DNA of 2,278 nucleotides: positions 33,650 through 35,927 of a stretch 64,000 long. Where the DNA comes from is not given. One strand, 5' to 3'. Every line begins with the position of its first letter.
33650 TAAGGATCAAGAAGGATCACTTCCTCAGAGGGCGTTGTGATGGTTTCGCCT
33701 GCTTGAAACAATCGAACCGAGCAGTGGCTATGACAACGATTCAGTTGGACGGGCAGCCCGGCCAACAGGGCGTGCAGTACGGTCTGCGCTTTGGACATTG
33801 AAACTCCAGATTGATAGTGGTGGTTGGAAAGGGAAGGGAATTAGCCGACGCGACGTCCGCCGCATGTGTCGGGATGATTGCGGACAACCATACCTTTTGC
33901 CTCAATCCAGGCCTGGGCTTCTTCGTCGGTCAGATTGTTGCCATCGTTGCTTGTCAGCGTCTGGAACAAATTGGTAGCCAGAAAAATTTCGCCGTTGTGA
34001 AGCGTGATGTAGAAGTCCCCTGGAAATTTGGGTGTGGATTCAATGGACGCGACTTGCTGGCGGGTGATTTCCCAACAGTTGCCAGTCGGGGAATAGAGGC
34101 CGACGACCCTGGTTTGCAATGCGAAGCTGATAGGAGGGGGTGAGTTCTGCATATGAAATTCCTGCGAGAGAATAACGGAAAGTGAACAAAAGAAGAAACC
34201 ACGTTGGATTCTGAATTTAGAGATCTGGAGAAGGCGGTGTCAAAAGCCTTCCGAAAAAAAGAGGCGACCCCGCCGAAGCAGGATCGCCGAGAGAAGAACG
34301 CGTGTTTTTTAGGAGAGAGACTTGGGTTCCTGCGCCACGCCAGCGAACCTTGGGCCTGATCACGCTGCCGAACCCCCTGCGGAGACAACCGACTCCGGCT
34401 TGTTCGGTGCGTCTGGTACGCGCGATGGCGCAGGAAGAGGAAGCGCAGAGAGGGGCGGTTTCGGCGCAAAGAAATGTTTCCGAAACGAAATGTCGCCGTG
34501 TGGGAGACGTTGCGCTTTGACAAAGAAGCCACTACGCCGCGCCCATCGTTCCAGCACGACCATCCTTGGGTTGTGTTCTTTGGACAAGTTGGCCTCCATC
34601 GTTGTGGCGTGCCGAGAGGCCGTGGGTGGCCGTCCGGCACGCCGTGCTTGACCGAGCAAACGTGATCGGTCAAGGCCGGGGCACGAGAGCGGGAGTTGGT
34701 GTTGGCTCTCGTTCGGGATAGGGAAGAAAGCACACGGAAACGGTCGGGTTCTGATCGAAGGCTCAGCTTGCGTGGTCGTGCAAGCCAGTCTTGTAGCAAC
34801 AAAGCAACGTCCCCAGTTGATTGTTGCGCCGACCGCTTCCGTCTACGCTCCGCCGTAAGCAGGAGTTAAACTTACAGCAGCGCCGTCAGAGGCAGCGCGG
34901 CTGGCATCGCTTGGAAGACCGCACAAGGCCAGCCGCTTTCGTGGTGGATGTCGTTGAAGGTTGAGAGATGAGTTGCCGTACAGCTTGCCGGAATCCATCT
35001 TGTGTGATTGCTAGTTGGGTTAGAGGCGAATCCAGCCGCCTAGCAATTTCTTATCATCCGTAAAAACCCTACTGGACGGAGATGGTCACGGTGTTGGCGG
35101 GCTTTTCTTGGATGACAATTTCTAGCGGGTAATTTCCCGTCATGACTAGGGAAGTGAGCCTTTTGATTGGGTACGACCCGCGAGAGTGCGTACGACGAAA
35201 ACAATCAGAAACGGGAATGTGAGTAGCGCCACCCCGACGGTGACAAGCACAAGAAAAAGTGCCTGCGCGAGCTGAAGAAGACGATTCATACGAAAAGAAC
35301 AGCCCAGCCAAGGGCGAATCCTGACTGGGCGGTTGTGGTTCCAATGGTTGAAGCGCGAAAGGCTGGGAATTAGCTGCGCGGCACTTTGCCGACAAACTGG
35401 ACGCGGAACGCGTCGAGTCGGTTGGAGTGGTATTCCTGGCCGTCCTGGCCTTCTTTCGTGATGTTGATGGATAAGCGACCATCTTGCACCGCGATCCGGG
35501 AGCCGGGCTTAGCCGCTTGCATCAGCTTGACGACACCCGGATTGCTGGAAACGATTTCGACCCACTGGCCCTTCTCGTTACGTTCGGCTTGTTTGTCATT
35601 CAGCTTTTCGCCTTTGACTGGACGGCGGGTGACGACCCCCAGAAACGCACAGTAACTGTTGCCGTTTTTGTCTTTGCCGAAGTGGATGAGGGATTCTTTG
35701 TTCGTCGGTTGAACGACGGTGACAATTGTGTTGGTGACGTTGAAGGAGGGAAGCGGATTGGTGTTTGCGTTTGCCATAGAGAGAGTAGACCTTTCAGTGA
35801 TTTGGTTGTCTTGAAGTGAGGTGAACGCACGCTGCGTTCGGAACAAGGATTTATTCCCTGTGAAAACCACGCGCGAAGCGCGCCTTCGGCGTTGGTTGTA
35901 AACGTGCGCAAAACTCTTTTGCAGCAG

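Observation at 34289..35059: ~770-nt ORF-poor segment bounded by a motif copy and a strong terminator: candidate noncoding RNA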

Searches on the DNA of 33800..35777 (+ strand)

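Call 4: search_rna_families(source=window, start=33800, end=35500, threshold=evalue, max_evalue=10)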
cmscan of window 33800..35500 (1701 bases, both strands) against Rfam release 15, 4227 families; matches with E-value up to 10: 7.
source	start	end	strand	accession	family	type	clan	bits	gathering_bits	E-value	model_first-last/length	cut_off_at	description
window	34601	34673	-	RF02484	GlsR21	Gene; snRNA; snoRNA; HACA-box;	-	18.9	100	1.2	1-112/112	no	Small nucleolar RNA GlsR21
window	34223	34401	-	RF02178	SMCR2_2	Gene; lncRNA;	-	18.7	55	1.2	1-165/165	no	Smith-Magenis syndrome chromosome region, candidate 2 conserved region 2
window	33900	33954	-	RF01121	sR38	Gene; snRNA; snoRNA; CD-box;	-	16.7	50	0.53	1-59/59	no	Small nucleolar RNA sR38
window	34593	34667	+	RF01698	Chloroflexi-1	Gene; sRNA;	-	15.8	80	5.8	1-84/84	no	Chloroflexi-1 RNA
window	34166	34297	+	RF02034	IMES-1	Gene;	-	14.9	81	3.2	1-191/191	no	IMES-1 RNA motif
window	34190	34294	-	RF02837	anti-hemB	Gene; sRNA;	-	14.1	49.5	4.3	1-81/81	no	Burkholderia RNA 7 (anti-hemB)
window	34263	34288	-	RF02225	sX6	Gene; sRNA;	-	12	40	2.4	295-320/342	no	Proteobacterial sRNA sX6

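Call 16: search_dna_similar(query=window:34200-35400:+, collection=plasmids, mode=distant)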
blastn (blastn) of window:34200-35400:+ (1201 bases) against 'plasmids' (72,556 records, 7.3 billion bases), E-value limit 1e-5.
No match.

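Call 17: search_dna_similar(query=window:34200-35400:+, collection=phages, mode=distant)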
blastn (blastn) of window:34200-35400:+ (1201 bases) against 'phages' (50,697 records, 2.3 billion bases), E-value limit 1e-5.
No match.

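Call 73: build_rna_model(alignment_id=A5, structure=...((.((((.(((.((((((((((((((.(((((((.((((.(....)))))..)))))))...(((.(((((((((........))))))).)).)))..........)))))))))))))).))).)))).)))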
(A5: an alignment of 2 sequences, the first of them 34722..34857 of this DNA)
Model R1 built from alignment A5 (2 sequences, 136 columns); structure: as given.
model positions 136; base pairs 47; branch points 1; effective number of sequences 0.59; information 0.59 bits per position. Calibrated on 0.2 Mb of random sequence (short: E-values are rough).
structure used (alignment columns):
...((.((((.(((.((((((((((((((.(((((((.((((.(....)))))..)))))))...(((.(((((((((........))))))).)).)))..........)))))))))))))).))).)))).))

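Call 74: search_with_rna_model(model_id=R1, sources=[window, L001, L007, L008, L091, L093, L094, L095, L096, L041, L035, L003], max_evalue=10, make_alignment=true, show_alignments=3)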
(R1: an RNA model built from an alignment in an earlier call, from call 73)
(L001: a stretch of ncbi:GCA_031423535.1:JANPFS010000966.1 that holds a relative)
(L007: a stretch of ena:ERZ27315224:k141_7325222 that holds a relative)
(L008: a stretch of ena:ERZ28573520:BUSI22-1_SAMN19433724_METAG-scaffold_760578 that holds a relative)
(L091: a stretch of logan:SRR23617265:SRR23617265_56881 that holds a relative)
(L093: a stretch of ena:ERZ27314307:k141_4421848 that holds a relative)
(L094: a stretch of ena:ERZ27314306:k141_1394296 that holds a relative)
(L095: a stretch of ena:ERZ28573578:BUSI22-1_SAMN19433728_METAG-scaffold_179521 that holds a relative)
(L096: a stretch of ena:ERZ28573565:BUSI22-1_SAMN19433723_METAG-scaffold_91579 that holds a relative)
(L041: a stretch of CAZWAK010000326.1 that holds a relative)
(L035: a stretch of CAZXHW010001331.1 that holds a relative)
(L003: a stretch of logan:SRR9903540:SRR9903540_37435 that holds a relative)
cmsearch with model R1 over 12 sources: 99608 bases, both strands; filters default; matches with E-value up to 10: 8.
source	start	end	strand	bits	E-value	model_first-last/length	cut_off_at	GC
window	34722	34857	-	168.4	2e-36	1-136/136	no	0.57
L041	882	1017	+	168.4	2e-36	1-136/136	no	0.57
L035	843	978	+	165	1.2e-35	1-136/136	no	0.57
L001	7657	7791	+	73.7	1.1e-14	1-136/136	no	0.57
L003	1675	1743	+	69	1.3e-13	1-69/136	3'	0.57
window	34719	34854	+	24.2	0.0025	1-136/136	no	0.57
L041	885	1020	-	22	0.008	1-136/136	no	0.58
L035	846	981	-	15.1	0.31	1-136/136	no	0.57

Alignment A6: 8 matches aligned to the model, 224 columns, each read 5' to 3' on its own strand. Consensus structure (alignment columns), stored with it:
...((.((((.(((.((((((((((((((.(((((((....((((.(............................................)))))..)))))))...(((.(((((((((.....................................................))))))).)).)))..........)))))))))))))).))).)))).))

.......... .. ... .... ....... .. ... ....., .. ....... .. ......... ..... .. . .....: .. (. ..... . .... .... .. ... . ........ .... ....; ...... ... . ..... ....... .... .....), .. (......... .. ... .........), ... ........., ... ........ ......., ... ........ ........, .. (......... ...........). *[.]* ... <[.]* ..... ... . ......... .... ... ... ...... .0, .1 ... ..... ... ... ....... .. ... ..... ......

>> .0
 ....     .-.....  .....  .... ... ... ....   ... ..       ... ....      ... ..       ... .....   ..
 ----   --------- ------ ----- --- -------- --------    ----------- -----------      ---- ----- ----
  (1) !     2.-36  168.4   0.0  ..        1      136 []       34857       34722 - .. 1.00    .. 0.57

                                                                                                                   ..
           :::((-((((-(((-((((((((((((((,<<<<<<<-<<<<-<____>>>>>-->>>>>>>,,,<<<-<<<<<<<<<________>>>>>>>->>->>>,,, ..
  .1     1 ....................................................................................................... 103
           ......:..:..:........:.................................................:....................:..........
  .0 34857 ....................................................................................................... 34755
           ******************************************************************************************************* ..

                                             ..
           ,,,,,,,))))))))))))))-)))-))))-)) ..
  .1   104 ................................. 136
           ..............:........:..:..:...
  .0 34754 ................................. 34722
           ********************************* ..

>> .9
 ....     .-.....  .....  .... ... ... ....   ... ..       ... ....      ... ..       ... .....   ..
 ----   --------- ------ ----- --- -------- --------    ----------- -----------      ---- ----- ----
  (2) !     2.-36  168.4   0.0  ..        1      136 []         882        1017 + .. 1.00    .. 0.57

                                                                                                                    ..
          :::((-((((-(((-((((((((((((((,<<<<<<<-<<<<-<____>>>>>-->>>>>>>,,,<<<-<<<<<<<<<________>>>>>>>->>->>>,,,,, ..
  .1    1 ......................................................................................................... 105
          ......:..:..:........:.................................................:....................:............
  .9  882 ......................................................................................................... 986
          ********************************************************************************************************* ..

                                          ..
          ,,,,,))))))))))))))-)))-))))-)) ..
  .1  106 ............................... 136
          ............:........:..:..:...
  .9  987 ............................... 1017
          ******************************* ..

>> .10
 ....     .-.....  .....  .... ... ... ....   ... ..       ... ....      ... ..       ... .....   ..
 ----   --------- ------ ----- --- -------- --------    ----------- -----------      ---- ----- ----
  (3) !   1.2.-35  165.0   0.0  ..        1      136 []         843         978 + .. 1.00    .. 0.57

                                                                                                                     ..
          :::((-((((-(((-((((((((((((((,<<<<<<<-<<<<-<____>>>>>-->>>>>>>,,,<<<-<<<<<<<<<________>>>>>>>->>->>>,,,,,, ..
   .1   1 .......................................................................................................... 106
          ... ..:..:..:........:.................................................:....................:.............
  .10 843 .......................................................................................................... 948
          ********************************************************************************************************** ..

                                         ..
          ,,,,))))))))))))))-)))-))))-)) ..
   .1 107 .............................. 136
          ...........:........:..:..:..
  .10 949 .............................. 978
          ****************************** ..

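Call 75: search_with_rna_model(model_id=R1, sources=[window, L001, L041, L035], max_evalue=1e-8, make_alignment=true, show_alignments=4)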
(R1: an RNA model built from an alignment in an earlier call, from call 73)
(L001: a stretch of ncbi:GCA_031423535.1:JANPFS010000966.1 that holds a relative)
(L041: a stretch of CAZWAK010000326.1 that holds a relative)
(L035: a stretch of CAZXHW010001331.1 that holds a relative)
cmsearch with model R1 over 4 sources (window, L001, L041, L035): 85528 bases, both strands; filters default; matches with E-value up to 1e-8: 4.
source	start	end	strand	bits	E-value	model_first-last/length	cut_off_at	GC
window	34722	34857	-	168.4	1.7e-36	1-136/136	no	0.57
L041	882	1017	+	168.4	1.7e-36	1-136/136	no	0.57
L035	843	978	+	165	1e-35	1-136/136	no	0.57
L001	7657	7791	+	73.7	9.5e-15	1-136/136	no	0.57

Alignment A7: 4 matches aligned to the model, 139 columns, each read 5' to 3' on its own strand. Consensus structure (alignment columns), stored with it:
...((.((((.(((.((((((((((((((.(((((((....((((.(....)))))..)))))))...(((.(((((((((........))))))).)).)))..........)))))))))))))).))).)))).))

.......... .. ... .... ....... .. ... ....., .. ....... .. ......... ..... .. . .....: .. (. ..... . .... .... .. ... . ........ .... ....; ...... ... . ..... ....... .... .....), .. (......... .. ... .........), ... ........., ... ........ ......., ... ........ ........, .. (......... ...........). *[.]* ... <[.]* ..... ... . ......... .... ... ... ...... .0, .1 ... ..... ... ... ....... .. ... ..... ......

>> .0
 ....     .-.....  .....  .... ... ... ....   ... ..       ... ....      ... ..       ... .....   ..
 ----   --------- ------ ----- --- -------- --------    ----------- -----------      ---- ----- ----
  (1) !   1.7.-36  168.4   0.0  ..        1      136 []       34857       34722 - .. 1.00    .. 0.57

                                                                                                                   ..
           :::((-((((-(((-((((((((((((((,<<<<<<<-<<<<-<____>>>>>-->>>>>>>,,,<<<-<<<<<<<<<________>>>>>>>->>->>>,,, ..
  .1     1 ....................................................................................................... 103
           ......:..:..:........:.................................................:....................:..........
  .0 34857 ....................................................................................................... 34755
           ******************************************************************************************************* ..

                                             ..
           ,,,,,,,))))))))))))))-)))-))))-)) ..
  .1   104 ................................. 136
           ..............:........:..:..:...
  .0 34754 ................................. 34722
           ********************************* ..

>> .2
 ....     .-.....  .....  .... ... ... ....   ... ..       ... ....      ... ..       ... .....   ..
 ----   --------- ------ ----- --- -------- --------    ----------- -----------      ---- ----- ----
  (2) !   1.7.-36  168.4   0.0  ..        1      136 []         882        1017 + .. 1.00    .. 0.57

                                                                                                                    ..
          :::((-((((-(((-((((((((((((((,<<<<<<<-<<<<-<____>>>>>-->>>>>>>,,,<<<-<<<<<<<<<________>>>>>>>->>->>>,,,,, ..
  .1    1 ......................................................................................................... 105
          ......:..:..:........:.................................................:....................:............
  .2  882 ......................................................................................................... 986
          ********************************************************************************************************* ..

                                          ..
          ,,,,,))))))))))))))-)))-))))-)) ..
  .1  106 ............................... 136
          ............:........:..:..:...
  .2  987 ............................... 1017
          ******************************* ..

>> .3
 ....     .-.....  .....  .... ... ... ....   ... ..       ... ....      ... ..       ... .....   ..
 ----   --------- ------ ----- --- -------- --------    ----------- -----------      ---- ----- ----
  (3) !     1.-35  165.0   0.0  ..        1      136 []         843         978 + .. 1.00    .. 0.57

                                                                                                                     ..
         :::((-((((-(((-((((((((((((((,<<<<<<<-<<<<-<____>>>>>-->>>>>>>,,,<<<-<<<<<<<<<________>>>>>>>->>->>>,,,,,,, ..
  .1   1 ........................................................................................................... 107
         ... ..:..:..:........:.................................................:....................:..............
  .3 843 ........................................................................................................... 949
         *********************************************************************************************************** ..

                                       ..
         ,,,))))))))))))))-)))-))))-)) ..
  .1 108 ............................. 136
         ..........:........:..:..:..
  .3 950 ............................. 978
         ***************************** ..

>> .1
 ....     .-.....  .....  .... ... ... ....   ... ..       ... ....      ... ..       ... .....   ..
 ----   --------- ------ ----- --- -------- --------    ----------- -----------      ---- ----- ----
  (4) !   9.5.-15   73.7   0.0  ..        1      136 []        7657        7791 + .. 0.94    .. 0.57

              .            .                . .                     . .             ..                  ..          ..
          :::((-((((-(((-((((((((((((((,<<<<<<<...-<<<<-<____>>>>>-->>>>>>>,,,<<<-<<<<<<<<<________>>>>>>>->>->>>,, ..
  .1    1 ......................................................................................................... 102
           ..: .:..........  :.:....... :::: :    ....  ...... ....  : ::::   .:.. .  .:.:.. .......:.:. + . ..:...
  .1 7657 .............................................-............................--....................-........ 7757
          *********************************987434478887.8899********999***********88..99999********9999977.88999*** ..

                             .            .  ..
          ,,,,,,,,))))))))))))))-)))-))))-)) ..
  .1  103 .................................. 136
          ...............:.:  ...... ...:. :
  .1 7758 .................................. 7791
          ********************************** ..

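Call 78: build_rna_model(alignment_id=A8, structure=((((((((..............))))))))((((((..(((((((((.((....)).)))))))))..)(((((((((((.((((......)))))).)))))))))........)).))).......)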
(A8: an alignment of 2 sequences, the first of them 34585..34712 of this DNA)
Model R2 built from alignment A8 (2 sequences, 128 columns); structure: as given.
model positions 128; base pairs 40; branch points 2; effective number of sequences 0.61; information 0.591 bits per position. Calibrated on 0.2 Mb of random sequence (short: E-values are rough).
structure used (alignment columns):
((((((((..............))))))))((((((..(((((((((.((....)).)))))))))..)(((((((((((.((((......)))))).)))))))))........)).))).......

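Call 79: search_with_rna_model(model_id=R2, sources=[window, L001, L041, L035, L007, L008, L091, L093, L094, L095, L096], max_evalue=1, make_alignment=false, show_alignments=0)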
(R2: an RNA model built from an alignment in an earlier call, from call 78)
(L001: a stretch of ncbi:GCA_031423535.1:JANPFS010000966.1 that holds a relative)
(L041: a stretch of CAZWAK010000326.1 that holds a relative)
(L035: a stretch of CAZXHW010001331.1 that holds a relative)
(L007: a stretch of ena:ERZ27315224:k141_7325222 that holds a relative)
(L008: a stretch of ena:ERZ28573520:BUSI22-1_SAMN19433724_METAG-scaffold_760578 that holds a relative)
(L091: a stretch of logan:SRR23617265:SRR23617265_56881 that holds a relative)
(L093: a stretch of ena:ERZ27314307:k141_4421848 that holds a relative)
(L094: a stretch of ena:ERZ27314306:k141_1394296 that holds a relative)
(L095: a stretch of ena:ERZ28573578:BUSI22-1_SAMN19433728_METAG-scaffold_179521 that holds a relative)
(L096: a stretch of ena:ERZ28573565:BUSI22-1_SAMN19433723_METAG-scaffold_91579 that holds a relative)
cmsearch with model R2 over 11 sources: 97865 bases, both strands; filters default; matches with E-value up to 1: 10.
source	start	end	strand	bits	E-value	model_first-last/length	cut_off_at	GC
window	34585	34712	-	164.7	1.2e-34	1-128/128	no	0.66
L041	1027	1154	+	163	2.9e-34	1-128/128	no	0.66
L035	987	1115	+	141.1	2.2e-29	1-128/128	no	0.65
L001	8140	8273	+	35.8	5.8e-06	1-128/128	no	0.57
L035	1035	1146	-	20.5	0.015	1-128/128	no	0.63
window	34606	34643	+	19.1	0.03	70-107/128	no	0.82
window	61860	61979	-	16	0.14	1-128/128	no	0.66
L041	1065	1092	-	15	0.24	39-66/128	no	0.54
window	34647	34674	+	15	0.24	39-66/128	no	0.54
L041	1096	1133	-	14.2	0.36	70-107/128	no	0.79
